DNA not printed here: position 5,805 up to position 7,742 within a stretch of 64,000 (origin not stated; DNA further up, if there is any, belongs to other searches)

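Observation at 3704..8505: Complete 2-aminoethylphosphonate biosynthesis operon with PepM-cytidylyltransferase fusion plus a second LicC-like nucleotidyltransferase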

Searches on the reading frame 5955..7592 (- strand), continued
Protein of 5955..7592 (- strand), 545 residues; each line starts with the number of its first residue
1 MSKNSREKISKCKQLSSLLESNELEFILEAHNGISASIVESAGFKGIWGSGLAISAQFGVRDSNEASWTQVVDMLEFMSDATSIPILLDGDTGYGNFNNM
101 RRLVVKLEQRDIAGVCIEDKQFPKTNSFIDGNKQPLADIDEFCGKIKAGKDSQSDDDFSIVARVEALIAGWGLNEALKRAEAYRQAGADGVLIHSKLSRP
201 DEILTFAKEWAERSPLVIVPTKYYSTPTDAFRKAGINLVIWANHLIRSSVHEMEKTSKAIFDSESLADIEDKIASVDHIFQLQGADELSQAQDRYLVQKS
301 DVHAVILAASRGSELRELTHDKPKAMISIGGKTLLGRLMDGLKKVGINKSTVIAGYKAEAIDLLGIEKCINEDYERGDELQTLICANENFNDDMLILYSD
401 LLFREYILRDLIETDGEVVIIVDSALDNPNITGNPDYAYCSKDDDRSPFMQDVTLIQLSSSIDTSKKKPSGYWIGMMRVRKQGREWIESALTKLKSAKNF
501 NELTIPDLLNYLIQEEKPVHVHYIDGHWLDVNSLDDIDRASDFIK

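Call 59: search_protein_families(library=ncbifam, proteins=[L074:1019-3013:+, L074:3019-3729:+, L074:4890-7568:+, L074:8806-9813:+, L057:14306-15340:-, L057:16562-19231:-, L057:19361-20035:+, L057:20040-21593:-, L072:2567-3427:+, L072:19426-20658:+], max_evalue=1e-10)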
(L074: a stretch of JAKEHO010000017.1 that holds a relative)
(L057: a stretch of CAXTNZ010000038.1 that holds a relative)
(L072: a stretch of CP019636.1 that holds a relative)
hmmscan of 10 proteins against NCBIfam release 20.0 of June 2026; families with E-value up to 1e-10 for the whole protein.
L074:1019-3013:+ (664 aa): 5 families
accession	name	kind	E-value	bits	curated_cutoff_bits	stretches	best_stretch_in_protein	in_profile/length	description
TIGR01507.1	hopene_cyclase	equivalog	1.5e-251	836.3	431.1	1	46-662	19-637/640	squalene--hopene cyclase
TIGR01787.1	squalene_cyclas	subfamily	2.5e-192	640.8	322.7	1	47-658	1-620/622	squalene/oxidosqualene cyclases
TIGR03463.1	osq_cycl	subfamily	1.6e-64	218.4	851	2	343-658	303-634/634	2,3-oxidosqualene cyclase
TIGR04277.1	squa_tetra_cyc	equivalog_domain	1.7e-44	152.4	500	1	398-660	351-622/624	tetrahymanol synthase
NF053823.1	SCO2321_fam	equivalog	6.4e-12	45.1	300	0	536-570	110-142/405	SCO2321 family membrane protein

L074:3019-3729:+ (236 aa): 3 families
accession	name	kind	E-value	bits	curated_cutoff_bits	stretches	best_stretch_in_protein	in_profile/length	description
TIGR03468.1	HpnG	hypoth_equivalog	2.2e-54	184.2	187.1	1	30-225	18-212/212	hopanoid-associated phosphorylase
NF005476.0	PRK07077.1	equivalog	3.9e-31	108.2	215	1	52-226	47-228/243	phosphorylase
NF004079.0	PRK05584.1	equivalog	4.8e-11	42.6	169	0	128-173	156-202/232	5'-methylthioadenosine/adenosylhomocysteine nucleosidase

L074:4890-7568:+ (892 aa): 5 families
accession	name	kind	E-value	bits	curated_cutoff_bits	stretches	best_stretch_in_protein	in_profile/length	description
TIGR03480.1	HpnN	hypoth_equivalog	5.6e-303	1007.2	751.85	1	15-880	2-859/862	hopanoid biosynthesis associated RND transporter like protein HpnN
NF052374.1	HopndTporHpnN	equivalog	7.9e-211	702.4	1100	1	17-878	7-855/858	hopanoid transporter HpnN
NF045600.2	BstA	equivalog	3.3e-58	197.4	1400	1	30-876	19-893/903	sterol transporter cytoplasmic membrane protein BstA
TIGR00921.1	2A067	subfamily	1.2e-42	146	351.9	2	710-877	559-731/733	hydrophobe/amphiphile efflux-3 (HAE3) family transporter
TIGR00833.1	actII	subfamily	2.5e-30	105.5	874.7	1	237-508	132-407/910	MMPL family RND transporter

L074:8806-9813:+ (335 aa): 1 family
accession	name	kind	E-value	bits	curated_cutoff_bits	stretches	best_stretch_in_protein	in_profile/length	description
TIGR03476.1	HpnL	subfamily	4.3e-101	338.4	195.65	1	1-314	1-318/318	putative membrane protein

L057:14306-15340:- (344 aa): 15 families
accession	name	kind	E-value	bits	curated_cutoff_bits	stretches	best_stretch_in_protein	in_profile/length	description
TIGR03470.1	HpnH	equivalog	3.9e-165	548.5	225.05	1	5-325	1-318/318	adenosyl-hopene transferase HpnH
TIGR03961.1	rSAM_PTO1314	hypoth_equivalog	5.4e-20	71.9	306.05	1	24-321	15-307/332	PTO1314 family radical SAM protein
TIGR04051.1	rSAM_NirJ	equivalog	6.4e-19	68.1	515.45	1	39-198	9-170/354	heme d1 biosynthesis radical SAM protein NirJ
TIGR02666.1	moaA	equivalog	1.8e-16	60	284.05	1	41-191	19-180/336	GTP 3',8-cyclase MoaA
NF049973.1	radical_Rv1681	equivalog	4.6e-15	55.4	380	1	35-197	75-240/326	Rv1681 family radical SAM protein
TIGR02668.1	moaA_archaeal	equivalog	8.8e-15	54.5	325.25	1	41-192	19-174/303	GTP 3',8-cyclase MoaA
TIGR04546.1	rSAM_ahbC_deAc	equivalog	2.4e-14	53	650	1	40-197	47-206/390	12,18-didecarboxysiroheme deacetylase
TIGR04054.1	rSAM_NirJ1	equivalog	1.4e-13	50.2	650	1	41-199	45-205/387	putative heme d1 biosynthesis radical SAM protein NirJ1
NF001199.0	PRK00164.2-1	equivalog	2.8e-13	49.7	231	1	41-192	21-176/308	GTP 3',8-cyclase MoaA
TIGR03962.1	mycofact_rSAM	equivalog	1.5e-12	47.4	265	1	31-177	11-159/339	mycofactocin radical SAM maturase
TIGR04053.2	TIGR04053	equivalog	2.9e-12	46.5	395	1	30-177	6-160/366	TIGR04053 family radical SAM/SPASM domain-containing protein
TIGR04545.1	rSAM_ahbD_hemeb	equivalog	1.2e-11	44.7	500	1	41-177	9-149/339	heme b synthase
TIGR04347.1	pseudo_SAM_Halo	equivalog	1.6e-11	44.1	525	1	36-196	42-204/390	TIGR04347 family pseudo-SAM/SPASM protein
TIGR04250.1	SCM_rSAM_ScmE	equivalog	4e-11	42.4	400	1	41-176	12-151/358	SynChlorMet cassette radical SAM/SPASM protein ScmE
TIGR04133.1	rSAM_w_lipo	hypoth_equivalog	5.5e-11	42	425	1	34-165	26-164/350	TIGR04133 family radical SAM/SPASM protein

L057:16562-19231:- (889 aa): 11 families
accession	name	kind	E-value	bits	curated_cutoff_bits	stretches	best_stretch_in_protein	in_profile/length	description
NF033617.1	RND_permease_2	subfamily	1.6e-167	559.3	1250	3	208-497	272-564/1009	multidrug efflux RND transporter permease subunit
NF000282.2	RND_permease_1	subfamily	8.9e-117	391.4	1250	3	207-504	278-583/1029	multidrug efflux RND transporter permease subunit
NF007905.0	PRK10614.1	equivalog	1.5e-112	377.1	1774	3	210-490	276-560/1025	multidrug efflux RND transporter permease subunit MdtC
TIGR00915.1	2A0602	subfamily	8.2e-107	358.3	940.35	2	206-499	278-581/1050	efflux RND transporter permease subunit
NF007798.0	PRK10503.1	equivalog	4e-106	355.8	1584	2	210-653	285-708/1040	MdtB/MuxB family multidrug efflux RND transporter permease subunit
NF007133.0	PRK09579.1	equivalog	4.9e-94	315.7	1763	2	206-499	271-567/1017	multidrug efflux RND transporter permease subunit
TIGR00914.1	2A0601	subfamily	5.2e-88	296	701.45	3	209-502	284-582/1051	CusA/CzcA family heavy metal efflux RND transporter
NF007842.1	PRK10555.1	equivalog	1.5e-82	277.9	1854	2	205-493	277-574/1036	multidrug efflux RND transporter permease AcrD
NF007131.0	PRK09577.1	equivalog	1.7e-75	254.5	1768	3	209-497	280-576/1045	multidrug efflux RND transporter permease subunit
NF000037.1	RND_perm_OqxB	exception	1.1e-66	225.4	2200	2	207-487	282-577/1050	multidrug efflux RND transporter permease subunit OqxB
NF011706.2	PRK15127.1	equivalog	5e-66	223.3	2150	2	181-446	250-521/1049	multidrug efflux RND transporter permease subunit AcrB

L057:19361-20035:+ (224 aa): 2 families
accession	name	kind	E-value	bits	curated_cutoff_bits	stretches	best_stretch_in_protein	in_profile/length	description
TIGR03468.1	HpnG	hypoth_equivalog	9.1e-26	90.7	187.1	1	47-204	35-197/212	hopanoid-associated phosphorylase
NF005476.0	PRK07077.1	equivalog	1.8e-15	56.9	215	1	60-204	57-212/243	phosphorylase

L057:20040-21593:- (517 aa): 3 families
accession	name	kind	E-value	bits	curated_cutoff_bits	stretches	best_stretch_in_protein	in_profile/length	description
TIGR03921.1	T7SS_mycosin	equivalog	1e-40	140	278.75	1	83-322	12-249/353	type VII secretion-associated serine protease mycosin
NF049966.1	QH_SP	equivalog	1.9e-18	66.7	165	1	159-324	48-199/219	subtilisin-like serine protease QhpE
TIGR03895.1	protease_PatA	subfamily_domain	3.4e-11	42.6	421.05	1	159-322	15-182/606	PatA/PatG family cyanobactin maturation protease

L072:2567-3427:+ (286 aa): 0 families

L072:19426-20658:+ (410 aa): 6 families
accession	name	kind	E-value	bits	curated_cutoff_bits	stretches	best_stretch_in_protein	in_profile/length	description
NF038281.1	IS200_TnpB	exception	1.3e-115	386.4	425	1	4-364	2-360/360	IS200/IS605 family element RNA-guided endonuclease TnpB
NF040570.1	guided_TnpB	subfamily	3.4e-109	365.7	100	1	7-361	2-388/389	RNA-guided endonuclease TnpB family protein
NF038280.1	IS607_TnpB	exception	2e-58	198.4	350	1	4-380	4-410/431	IS607 family element RNA-guided endonuclease TnpB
NF038192.1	V_cas_c2c8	exception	3.9e-24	85.6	350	1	65-289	142-414/457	type V CRISPR-associated protein C2c8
NF049972.1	CRISPR_Cas12f2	exception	3.6e-15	55.7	450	1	164-365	315-521/524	type V CRISPR-associated effector Cas12f2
TIGR01766.2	TIGR01766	domain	4.2e-14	52.8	32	1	247-319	3-82/82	IS200/IS605 family accessory protein TnpB-related protein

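Call 72: search_protein_families(library=pfam, proteins=[L025:14713-17028:+, L025:18166-19332:-, L025:19355-20551:-, L027:17175-18215:+, L027:18652-20118:+, L027:20130-21149:+, L036:12727-13605:+, L036:14206-15138:-, L036:15153-16403:-, L066:4786-6675:+], max_evalue=0.00001)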
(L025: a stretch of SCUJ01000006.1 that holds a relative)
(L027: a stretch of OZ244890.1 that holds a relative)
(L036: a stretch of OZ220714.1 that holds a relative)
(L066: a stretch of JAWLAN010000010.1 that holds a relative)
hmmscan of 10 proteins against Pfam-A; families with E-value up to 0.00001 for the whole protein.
L025:14713-17028:+ (771 aa): 17 families
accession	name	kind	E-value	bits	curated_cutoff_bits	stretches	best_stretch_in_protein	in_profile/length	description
PF07719.23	TPR_2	-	4.6e-16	58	27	0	660-690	4-34/34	Tetratricopeptide repeat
PF13428.12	TPR_14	-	6e-15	54.7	23.5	0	725-765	1-41/44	Tetratricopeptide repeat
PF00515.34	TPR_1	-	7.6e-15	54.5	27.8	0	590-622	2-34/34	Tetratricopeptide repeat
PF14559.12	TPR_19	-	1e-13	51.8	25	1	705-765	5-65/68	Tetratricopeptide repeat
PF13181.12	TPR_8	-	2.2e-13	49.6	25.7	0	592-622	4-34/34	Tetratricopeptide repeat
PF23914.1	TPR_CcmH_CycH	-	7e-13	49.1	42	2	639-760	33-156/158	Cytochrome c-type biogenesis protein H TPR domain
PF13424.12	TPR_12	-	2.1e-12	47.5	30.1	0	650-688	38-76/77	Tetratricopeptide repeat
PF13432.12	TPR_16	-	6.1e-11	43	32.7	0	662-725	2-65/65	Tetratricopeptide repeat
PF13429.12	TPR_15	-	7.5e-11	42.4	26.2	1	566-720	124-277/280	Tetratricopeptide repeat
PF13414.12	TPR_11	-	1.8e-09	37.6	26.8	0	596-633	1-38/42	TPR repeat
PF14522.11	Cytochrome_C7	-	4.7e-09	36.4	24.8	0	358-430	12-66/67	Cytochrome c7 and related cytochrome c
PF13431.12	TPR_17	-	1.1e-08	35.1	24.4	0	715-744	3-32/34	Tetratricopeptide repeat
PF13176.12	TPR_7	-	2.3e-08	33.9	27.9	0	660-690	2-34/36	Tetratricopeptide repeat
PF13435.11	Cytochrome_C554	-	7e-08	33.7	20.8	0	180-220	46-84/84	Cytochrome c554 and c-prime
PF09699.15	Paired_CXXCH_1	-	3.5e-07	30.2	20.6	0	342-368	8-38/41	Doubled CXXCH motif (Paired_CXXCH_1)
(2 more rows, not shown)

L025:18166-19332:- (388 aa): 3 families
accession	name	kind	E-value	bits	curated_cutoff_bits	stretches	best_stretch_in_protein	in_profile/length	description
PF13692.12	Glyco_trans_1_4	-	2.2e-15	57.6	27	1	206-321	3-113/142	Glycosyl transferases group 1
PF00534.26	Glycos_transf_1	-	3.3e-15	56.5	26.4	1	206-319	17-127/172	Glycosyl transferases group 1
PF20706.3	GT4-conflict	-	1.6e-08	34.4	26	1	199-315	190-312/385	Family 4 Glycosyltransferase in conflict systems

L025:19355-20551:- (398 aa): 3 families
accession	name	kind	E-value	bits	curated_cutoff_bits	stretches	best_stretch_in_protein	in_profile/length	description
PF02563.21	Poly_export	-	1.5e-20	73.5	28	1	92-185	5-77/77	Polysaccharide biosynthesis/export protein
PF22461.2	SLBB_2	-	2e-17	63.5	27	1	273-370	3-79/79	SLBB domain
PF10531.15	SLBB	-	3e-06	27.4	27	0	192-243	2-54/55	SLBB domain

L027:17175-18215:+ (346 aa): 0 families

L027:18652-20118:+ (488 aa): 2 families
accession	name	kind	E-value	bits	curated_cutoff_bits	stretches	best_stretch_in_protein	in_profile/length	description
PF00176.29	SNF2-rel_dom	-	5.3e-29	101.7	24.9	1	36-301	22-289/290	SNF2-related domain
PF00271.37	Helicase_C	-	1.7e-16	60.9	23.5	1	316-422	2-109/110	Helicase conserved C-terminal domain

L027:20130-21149:+ (339 aa): 0 families

L036:12727-13605:+ (292 aa): 1 family
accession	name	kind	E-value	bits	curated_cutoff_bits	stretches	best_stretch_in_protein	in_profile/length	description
PF02086.21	MethyltransfD12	-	2.2e-38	132.9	22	1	19-254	1-241/253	D12 class N6 adenine-specific DNA methyltransferase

L036:14206-15138:- (310 aa): 0 families

L036:15153-16403:- (416 aa): 0 families

L066:4786-6675:+ (629 aa): 0 families

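Call 75: find_homologous_proteins(query=L074:8806-9813:+, max_evalue=1e-10)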
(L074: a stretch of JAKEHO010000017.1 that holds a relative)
Query L074:8806-9813:+ (335 aa): 2571 proteins with E <= 1e-10 among 8000 candidates; the best 120 are listed.
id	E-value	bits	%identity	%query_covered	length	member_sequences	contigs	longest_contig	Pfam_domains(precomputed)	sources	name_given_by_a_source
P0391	1.2e-210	717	100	100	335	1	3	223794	PF03706.19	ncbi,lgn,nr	ncbi:MAG: lysylphosphatidylglycerol synthase domain-containing protein [Gammaproteobacteria bacteriu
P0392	2.3e-168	578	78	100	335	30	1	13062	PF03706.19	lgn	-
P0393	1.1e-111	391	55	99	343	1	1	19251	PF03706.19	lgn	-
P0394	9.9e-109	382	55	99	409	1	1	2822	PF03706.19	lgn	-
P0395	6.5e-108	379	55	98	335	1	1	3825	PF03706.19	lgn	-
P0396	7.2e-108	379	56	95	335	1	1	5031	PF03706.19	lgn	-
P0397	2.8e-107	377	54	98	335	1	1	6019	PF03706.19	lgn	-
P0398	1.3e-99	352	57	91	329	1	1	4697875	PF03706.19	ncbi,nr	ncbi:MAG: flippase-like domain-containing protein [Deltaproteobacteria bacterium]|nr:MAG: flippase-l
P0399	2.2e-99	351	56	94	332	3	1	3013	PF03706.19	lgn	-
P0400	7.7e-99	349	53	97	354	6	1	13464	PF03706.19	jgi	jgi:putative membrane protein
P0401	8.4e-99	349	55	94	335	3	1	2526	PF03706.19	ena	-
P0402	1.2e-98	349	54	97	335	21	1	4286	PF03706.19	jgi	jgi:putative membrane protein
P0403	1.7e-98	348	53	100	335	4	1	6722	PF03706.19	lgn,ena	-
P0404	2.8e-98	347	53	95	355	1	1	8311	PF03706.19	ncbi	-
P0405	3.0e-98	347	56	90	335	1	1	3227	PF03706.19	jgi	-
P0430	1.3e-92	329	51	95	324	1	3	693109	PF03706.19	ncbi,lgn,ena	-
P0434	1.1e-91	326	51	98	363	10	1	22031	PF03706.19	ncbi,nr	ncbi:MAG: flippase-like domain-containing protein [Mariprofundaceae bacterium]|nr:flippase-like doma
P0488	5.7e-87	310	52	95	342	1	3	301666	PF03706.19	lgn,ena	-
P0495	3.3e-86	308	48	100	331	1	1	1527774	PF03706.19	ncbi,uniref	ncbi:lysylphosphatidylglycerol synthase domain-containing protein [Salinisphaera sp. T31B1]|uniref:l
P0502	5.6e-86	307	47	95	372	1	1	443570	PF03706.19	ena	-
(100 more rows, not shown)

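Call 76: find_encoding_contigs(protein=P0398, flank=10000, max_places=1)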
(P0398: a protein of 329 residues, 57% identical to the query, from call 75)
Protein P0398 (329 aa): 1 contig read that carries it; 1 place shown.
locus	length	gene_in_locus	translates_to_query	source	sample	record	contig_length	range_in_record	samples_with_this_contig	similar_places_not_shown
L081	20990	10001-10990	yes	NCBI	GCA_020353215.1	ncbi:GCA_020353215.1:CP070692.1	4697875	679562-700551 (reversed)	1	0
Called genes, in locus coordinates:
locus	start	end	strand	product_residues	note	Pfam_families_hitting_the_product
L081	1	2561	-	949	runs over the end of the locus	PF00133:tRNA-synt_1, PF01921:tRNA-synt_1f (faint), PF09334:tRNA-synt_1g, PF13603:tRNA-synt_1_2, PF01406:tRNA-synt_1e (weak), PF08264:Anticodon_1, PF06827:zf-FPG_IleRS (weak)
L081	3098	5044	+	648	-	PF13249:SQHop_cyclase_N, PF09492:Pec_lyase (faint), PF13243:SQHop_cyclase_C, PF00432:Prenyltrans (weak)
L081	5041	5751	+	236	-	PF01048:PNP_UDP_1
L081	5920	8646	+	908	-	PF03176:MMPL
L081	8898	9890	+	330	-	PF01073:3Beta_HSD, PF01370:Epimerase, PF02719:Polysacc_synt_2 (faint), PF04321:RmlD_sub_bind, PF05368:NmrA, PF13460:NAD_binding_10, PF16363:GDP_Man_Dehyd, PF07993:NAD_binding_4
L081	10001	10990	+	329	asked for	PF03706:LPG_synthase_TM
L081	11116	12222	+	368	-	PF04055:Radical_SAM, PF11946:DUF3463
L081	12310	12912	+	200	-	PF05494:MlaC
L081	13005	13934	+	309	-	PF00781:DAGK_cat, PF19279:YegS_C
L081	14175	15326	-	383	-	PF04055:Radical_SAM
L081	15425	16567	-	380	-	PF13506:Glyco_transf_21, PF13641:Glyco_tranf_2_3, PF00535:Glycos_transf_2, PF13632:Glyco_trans_2_3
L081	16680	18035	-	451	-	PF01266:DAO, PF07992:Pyr_redox_2 (faint), PF13450:NAD_binding_8 (weak)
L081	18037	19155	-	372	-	PF01041:DegT_DnrJ_EryC1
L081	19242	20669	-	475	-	PF02310:B12-binding (weak), PF04055:Radical_SAM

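Call 77: find_encoding_contigs(protein=P0434, flank=10000, max_places=1)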
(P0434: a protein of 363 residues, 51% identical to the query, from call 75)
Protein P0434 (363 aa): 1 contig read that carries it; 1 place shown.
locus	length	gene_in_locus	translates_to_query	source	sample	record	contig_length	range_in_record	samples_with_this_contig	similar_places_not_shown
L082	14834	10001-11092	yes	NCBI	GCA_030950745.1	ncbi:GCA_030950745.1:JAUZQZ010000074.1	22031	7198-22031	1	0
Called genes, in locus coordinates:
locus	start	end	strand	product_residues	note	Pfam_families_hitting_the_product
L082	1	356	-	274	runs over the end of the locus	PF04333:MlaA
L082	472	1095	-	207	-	PF05494:MlaC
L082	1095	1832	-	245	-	PF00535:Glycos_transf_2, PF13641:Glyco_tranf_2_3, PF13506:Glyco_transf_21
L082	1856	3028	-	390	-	PF04055:Radical_SAM, PF11946:DUF3463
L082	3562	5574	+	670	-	PF00432:Prenyltrans (faint), PF09492:Pec_lyase (faint), PF13249:SQHop_cyclase_N, PF13243:SQHop_cyclase_C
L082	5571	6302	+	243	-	PF01048:PNP_UDP_1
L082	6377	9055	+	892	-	PF03176:MMPL, PF00873:ACR_tran, PF03176:MMPL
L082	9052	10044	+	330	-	PF01073:3Beta_HSD, PF01370:Epimerase, PF02719:Polysacc_synt_2, PF04321:RmlD_sub_bind (weak), PF05368:NmrA, PF07993:NAD_binding_4, PF13460:NAD_binding_10, PF16363:GDP_Man_Dehyd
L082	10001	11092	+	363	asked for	PF03706:LPG_synthase_TM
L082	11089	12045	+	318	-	PF04055:Radical_SAM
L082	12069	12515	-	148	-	PF00072:Response_reg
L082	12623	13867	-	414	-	PF02310:B12-binding (faint), PF04055:Radical_SAM, PF13282:DUF4070 (weak)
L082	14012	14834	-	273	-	PF00512:HisKA, PF13581:HATPase_c_2 (faint), PF02518:HATPase_c, PF14501:HATPase_c_5 (faint)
